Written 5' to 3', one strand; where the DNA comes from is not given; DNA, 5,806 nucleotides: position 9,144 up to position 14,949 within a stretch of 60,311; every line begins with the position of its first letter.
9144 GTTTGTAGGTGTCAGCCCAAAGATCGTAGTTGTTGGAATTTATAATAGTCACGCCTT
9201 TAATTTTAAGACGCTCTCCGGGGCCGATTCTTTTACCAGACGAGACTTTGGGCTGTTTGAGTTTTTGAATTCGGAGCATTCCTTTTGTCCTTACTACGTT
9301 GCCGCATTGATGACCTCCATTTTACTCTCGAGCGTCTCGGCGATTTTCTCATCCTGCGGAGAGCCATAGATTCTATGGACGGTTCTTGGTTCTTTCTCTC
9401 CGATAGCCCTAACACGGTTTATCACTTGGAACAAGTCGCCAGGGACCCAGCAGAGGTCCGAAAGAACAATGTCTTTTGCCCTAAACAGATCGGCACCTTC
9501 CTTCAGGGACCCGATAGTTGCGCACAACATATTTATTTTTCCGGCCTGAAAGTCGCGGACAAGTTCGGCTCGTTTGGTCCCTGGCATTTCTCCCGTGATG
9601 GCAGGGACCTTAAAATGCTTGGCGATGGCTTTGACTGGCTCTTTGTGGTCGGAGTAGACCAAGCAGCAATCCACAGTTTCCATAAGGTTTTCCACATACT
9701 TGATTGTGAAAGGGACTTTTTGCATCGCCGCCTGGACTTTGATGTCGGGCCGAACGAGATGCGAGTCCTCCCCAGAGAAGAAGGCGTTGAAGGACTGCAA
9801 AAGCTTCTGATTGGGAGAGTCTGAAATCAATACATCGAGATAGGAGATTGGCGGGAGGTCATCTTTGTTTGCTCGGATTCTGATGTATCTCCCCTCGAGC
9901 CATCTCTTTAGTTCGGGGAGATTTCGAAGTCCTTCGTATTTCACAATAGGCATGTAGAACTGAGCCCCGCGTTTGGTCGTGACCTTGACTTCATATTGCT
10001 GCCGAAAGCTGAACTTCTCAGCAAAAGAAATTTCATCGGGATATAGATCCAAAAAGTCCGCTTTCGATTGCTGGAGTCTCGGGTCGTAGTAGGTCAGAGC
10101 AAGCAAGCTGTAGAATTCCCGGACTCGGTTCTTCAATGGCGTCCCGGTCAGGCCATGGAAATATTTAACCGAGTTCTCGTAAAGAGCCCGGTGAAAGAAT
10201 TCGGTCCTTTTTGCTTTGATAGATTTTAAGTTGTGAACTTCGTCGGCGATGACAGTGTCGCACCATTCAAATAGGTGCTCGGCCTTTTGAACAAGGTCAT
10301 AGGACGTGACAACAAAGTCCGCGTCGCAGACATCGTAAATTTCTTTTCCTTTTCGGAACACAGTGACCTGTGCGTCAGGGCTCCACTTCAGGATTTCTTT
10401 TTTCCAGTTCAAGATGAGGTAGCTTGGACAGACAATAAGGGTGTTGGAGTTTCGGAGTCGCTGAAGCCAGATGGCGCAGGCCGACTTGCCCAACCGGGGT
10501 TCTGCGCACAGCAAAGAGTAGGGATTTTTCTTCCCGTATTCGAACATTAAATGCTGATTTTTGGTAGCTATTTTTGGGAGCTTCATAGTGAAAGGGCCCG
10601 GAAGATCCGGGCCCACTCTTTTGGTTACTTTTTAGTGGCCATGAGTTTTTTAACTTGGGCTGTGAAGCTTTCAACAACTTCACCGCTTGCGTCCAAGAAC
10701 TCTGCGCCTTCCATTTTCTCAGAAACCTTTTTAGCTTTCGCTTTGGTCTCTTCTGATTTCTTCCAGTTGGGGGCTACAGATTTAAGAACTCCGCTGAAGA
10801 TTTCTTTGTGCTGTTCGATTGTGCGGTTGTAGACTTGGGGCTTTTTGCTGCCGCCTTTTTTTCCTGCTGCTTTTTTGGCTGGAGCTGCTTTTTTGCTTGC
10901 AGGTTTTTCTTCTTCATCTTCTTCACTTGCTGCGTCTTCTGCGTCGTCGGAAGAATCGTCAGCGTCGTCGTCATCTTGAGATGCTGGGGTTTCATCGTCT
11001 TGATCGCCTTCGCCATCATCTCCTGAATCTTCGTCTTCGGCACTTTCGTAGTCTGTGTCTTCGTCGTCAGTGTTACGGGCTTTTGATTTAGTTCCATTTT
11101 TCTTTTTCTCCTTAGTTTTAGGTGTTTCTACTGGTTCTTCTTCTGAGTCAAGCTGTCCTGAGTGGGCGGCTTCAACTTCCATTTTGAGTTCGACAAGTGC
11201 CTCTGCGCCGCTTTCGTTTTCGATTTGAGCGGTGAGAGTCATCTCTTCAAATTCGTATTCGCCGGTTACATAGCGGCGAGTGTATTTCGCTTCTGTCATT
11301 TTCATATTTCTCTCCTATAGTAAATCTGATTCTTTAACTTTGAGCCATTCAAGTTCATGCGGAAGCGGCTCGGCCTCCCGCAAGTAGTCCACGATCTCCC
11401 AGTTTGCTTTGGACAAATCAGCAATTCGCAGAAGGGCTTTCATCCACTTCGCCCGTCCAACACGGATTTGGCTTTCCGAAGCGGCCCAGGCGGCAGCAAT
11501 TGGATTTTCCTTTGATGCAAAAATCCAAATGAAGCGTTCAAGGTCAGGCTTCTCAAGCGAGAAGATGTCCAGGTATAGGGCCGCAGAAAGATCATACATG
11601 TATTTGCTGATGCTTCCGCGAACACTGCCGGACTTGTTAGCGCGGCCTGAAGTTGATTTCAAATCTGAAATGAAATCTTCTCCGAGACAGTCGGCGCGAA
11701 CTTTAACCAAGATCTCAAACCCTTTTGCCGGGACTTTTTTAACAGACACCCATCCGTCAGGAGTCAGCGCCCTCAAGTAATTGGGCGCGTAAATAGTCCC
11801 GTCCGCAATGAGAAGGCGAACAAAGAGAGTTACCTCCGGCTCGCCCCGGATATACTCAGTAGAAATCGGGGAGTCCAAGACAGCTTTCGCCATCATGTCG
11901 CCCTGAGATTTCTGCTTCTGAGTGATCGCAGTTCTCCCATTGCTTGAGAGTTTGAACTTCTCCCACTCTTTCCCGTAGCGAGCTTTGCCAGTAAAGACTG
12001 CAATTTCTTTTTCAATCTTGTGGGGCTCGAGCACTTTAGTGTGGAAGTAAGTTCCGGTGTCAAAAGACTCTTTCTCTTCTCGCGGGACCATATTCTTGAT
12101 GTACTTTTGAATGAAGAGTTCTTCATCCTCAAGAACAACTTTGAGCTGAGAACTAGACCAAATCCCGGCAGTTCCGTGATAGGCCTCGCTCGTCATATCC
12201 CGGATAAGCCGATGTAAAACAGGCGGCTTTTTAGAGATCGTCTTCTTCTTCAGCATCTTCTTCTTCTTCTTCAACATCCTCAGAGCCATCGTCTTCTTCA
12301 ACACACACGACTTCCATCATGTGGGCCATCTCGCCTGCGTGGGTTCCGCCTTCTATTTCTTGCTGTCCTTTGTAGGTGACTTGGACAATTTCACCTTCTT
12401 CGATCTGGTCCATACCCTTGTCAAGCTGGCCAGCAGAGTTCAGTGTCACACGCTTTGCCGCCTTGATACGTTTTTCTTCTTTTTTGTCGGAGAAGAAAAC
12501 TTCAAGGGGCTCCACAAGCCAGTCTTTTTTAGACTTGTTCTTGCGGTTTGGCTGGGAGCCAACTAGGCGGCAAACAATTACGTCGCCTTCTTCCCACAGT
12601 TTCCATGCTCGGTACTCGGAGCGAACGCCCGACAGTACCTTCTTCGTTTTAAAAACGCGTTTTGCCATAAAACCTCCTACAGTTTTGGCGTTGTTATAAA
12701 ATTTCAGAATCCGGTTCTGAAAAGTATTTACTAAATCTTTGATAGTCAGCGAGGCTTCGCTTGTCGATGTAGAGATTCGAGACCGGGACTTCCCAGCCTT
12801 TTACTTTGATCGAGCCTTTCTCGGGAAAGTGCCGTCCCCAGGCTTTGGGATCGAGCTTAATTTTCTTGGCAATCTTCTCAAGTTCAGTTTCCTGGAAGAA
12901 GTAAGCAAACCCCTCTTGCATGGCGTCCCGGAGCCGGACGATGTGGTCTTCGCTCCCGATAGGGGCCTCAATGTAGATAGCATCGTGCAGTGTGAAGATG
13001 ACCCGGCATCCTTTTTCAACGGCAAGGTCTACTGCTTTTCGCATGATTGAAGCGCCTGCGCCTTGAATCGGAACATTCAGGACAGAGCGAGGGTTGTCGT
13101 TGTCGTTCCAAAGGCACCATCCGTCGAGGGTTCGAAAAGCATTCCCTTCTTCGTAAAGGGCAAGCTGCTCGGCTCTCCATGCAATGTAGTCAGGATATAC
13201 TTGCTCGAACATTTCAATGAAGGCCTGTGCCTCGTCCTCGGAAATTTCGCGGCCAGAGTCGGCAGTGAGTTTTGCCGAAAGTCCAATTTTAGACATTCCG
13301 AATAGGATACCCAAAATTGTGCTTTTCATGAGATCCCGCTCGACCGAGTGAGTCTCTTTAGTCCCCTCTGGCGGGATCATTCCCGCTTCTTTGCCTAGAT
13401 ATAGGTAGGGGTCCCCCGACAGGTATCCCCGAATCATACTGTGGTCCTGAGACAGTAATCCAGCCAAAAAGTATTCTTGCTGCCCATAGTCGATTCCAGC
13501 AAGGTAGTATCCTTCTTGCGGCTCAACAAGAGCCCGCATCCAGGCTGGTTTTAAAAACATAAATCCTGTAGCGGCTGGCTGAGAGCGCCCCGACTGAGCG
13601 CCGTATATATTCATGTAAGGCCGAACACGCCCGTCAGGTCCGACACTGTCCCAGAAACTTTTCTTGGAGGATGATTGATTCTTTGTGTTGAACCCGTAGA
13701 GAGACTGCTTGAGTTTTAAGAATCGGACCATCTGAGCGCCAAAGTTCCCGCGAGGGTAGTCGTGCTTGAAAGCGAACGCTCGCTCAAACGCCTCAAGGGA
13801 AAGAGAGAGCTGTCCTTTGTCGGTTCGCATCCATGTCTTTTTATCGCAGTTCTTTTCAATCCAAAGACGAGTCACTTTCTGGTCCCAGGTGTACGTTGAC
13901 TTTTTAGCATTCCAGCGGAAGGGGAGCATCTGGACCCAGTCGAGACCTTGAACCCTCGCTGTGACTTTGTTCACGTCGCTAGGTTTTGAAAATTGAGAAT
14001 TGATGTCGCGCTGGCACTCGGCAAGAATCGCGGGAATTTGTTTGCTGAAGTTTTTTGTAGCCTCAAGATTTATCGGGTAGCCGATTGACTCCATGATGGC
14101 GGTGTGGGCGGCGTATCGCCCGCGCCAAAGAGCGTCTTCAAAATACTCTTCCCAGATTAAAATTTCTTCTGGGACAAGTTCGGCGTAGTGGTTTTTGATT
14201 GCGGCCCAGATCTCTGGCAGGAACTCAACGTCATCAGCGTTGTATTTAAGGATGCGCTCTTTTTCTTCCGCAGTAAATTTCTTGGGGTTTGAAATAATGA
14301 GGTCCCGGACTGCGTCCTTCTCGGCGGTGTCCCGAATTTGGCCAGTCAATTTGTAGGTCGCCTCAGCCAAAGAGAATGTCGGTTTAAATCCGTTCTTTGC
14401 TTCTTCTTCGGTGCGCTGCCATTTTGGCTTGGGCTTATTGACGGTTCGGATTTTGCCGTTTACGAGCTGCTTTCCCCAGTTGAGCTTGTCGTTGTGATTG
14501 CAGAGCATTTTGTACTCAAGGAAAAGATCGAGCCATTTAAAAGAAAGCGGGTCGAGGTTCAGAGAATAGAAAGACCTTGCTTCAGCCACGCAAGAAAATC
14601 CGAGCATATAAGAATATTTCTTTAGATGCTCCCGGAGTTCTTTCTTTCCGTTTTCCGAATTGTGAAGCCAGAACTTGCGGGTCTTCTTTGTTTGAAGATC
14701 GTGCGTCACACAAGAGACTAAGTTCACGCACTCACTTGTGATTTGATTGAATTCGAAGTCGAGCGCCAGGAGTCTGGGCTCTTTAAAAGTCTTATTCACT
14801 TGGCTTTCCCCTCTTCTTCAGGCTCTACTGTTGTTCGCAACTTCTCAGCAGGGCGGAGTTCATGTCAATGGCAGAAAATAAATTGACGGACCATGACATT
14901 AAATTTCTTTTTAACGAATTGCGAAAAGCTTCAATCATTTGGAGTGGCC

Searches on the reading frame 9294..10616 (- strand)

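Call 41: search_protein_families(library=phrogs, proteins=[window:9294-10616:-], max_evalue=0.00001)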
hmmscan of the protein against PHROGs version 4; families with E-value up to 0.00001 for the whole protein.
window:9294-10616:- (440 aa): 4 families
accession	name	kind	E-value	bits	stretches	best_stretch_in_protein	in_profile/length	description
phrog_62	-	DNA, RNA and nucleotide metabolism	5.2e-59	200.9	1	20-438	700-1131/1881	DNA helicase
phrog_16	-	DNA, RNA and nucleotide metabolism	3.3e-22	79.6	1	31-379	290-560/986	DNA helicase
phrog_29996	-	unknown function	3.3e-14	52.8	1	56-175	774-890/1189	-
phrog_24008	-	DNA, RNA and nucleotide metabolism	1.2e-06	27.7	0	33-177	497-650/1006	helicase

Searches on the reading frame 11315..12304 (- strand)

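Call 41: search_protein_families(library=phrogs, proteins=[window:11315-12304:-], max_evalue=0.00001)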
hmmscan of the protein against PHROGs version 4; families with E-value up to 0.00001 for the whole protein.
window:11315-12304:- (329 aa): 3 families
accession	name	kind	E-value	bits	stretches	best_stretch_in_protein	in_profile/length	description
phrog_412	-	DNA, RNA and nucleotide metabolism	5.1e-37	129.2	1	22-309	129-395/440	exonuclease VIII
phrog_607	-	DNA, RNA and nucleotide metabolism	4.4e-13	49.4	1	15-307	561-864/883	exonuclease VII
phrog_28222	-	DNA, RNA and nucleotide metabolism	4.9e-13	49.1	1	33-100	640-707/941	exonuclease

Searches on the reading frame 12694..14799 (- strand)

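Call 41: search_protein_families(library=phrogs, proteins=[window:12694-14799:-], max_evalue=0.00001)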
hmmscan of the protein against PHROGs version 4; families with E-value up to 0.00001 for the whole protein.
window:12694-14799:- (701 aa): 2 families
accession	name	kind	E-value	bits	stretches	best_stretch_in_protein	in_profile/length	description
phrog_17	-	DNA, RNA and nucleotide metabolism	3.4e-43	148.9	1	140-630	774-1211/1445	DNA polymerase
phrog_2573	-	DNA, RNA and nucleotide metabolism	5.6e-09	36.6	1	429-613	15-230/336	DNA polymerase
